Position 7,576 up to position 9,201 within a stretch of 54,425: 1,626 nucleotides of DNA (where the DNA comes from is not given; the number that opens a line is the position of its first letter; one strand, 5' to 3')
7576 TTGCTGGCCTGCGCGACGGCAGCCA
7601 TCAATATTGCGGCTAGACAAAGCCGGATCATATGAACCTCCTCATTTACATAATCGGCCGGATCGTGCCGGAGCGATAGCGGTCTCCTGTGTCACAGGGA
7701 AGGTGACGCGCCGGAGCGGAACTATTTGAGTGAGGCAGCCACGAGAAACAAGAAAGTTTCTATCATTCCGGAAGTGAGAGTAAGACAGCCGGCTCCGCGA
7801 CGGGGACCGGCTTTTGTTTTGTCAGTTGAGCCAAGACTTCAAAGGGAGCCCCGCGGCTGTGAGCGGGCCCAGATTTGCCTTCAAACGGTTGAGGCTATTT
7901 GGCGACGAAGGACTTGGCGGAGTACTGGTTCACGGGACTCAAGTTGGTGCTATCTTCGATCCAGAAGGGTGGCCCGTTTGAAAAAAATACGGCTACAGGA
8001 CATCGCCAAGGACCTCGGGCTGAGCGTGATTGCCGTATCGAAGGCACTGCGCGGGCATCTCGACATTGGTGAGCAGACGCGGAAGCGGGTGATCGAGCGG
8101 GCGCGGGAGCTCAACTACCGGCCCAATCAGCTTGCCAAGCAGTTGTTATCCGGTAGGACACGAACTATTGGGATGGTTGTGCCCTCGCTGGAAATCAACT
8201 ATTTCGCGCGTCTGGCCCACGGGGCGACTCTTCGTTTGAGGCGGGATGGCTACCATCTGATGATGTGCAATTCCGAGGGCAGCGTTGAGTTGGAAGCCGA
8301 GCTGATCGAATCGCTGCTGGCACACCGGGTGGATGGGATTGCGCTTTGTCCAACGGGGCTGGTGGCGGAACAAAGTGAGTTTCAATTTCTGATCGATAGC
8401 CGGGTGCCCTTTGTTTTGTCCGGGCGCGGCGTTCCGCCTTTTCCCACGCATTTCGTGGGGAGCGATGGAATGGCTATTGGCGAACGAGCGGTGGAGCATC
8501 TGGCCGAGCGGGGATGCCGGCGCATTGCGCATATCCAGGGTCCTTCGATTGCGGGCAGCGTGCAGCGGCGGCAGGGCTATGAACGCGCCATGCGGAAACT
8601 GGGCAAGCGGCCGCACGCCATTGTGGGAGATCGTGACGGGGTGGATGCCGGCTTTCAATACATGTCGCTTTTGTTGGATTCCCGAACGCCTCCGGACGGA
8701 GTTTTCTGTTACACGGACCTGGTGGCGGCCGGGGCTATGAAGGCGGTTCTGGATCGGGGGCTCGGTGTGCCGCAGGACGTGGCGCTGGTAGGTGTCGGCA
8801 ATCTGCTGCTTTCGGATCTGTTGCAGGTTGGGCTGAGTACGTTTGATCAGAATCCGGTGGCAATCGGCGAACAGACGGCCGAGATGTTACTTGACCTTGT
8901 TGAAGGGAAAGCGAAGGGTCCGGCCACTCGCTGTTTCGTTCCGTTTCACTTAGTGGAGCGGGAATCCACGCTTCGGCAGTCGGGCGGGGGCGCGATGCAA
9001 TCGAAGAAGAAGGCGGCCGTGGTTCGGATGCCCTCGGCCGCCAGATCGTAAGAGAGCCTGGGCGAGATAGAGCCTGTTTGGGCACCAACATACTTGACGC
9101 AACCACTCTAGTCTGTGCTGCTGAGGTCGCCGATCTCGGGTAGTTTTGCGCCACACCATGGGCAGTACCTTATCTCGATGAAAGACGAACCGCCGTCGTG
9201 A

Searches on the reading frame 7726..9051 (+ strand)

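Call 58: search_protein_families(library=pfam, proteins=[window:7726-9051:+], max_evalue=0.0001)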
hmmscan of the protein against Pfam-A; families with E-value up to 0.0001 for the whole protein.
window:7726-9051:+ (441 aa): 4 families
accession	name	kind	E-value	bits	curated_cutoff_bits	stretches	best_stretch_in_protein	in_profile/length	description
PF13377.12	Peripla_BP_3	-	4.7e-34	118.3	26.5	1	256-415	1-167/167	Periplasmic binding protein-like domain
PF00532.27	Peripla_BP_1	-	1.7e-22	80.7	22.2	1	146-392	2-261/281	Periplasmic binding proteins and sugar binding domain of LacI family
PF13407.12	Peripla_BP_4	-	6.1e-15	55.9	35.1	1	148-395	1-257/258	Periplasmic binding protein domain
PF00356.27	LacI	-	3e-09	37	27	1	90-134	2-46/46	Bacterial regulatory proteins, lacI family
